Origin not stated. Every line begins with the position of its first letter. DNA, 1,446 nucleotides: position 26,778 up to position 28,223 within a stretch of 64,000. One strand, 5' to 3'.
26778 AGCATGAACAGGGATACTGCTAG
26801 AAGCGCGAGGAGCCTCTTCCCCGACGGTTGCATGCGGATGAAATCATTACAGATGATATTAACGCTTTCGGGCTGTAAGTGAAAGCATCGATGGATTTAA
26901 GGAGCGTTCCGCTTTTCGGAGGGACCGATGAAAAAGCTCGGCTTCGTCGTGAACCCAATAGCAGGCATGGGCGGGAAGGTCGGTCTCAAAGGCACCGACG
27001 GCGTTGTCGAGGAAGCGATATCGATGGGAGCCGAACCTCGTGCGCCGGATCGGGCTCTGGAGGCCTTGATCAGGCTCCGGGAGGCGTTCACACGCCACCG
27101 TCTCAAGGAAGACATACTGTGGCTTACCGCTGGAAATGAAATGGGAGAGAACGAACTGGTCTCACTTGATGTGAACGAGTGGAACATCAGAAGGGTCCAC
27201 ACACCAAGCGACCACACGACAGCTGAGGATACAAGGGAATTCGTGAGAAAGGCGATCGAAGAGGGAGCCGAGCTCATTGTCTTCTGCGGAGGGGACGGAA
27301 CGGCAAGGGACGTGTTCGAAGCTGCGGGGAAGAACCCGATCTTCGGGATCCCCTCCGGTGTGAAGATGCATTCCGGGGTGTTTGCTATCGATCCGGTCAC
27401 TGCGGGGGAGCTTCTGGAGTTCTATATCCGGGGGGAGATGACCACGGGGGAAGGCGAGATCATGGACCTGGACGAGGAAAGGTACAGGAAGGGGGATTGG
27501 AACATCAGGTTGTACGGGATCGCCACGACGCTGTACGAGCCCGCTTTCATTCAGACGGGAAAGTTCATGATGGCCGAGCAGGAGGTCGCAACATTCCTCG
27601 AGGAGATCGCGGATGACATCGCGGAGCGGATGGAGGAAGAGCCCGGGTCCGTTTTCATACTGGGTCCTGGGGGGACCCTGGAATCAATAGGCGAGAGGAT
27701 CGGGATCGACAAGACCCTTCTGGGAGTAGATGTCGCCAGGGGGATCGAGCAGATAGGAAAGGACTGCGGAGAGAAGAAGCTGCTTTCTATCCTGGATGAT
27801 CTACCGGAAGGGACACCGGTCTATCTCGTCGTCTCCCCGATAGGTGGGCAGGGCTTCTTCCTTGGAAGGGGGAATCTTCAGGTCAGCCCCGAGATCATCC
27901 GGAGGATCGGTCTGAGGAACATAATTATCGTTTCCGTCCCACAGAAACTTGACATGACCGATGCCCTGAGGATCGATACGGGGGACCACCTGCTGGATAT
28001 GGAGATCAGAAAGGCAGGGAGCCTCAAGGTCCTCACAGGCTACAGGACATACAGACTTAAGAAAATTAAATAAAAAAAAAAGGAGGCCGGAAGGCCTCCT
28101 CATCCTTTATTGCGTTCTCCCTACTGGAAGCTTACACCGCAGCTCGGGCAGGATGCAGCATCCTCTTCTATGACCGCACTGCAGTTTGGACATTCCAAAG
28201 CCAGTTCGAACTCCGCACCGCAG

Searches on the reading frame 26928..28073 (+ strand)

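Call 31: search_protein_families(library=pfam, proteins=[window:26928-28073:+], max_evalue=0.0001)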
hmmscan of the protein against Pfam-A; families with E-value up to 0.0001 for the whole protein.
window:26928-28073:+ (381 aa): 3 families
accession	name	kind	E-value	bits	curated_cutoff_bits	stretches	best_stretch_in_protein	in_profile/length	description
PF01513.26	NAD_kinase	-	9.6e-18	65.2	25.5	1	5-170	2-129/130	ATP-NAD kinase N-terminal domain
PF20143.4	NAD_kinase_C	-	6.6e-16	58.6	23.7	1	242-377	5-123/126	ATP-NAD kinase C-terminal domain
PF00781.29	DAGK_cat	-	2.6e-07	30.7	23.6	1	88-135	29-77/125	Diacylglycerol kinase catalytic domain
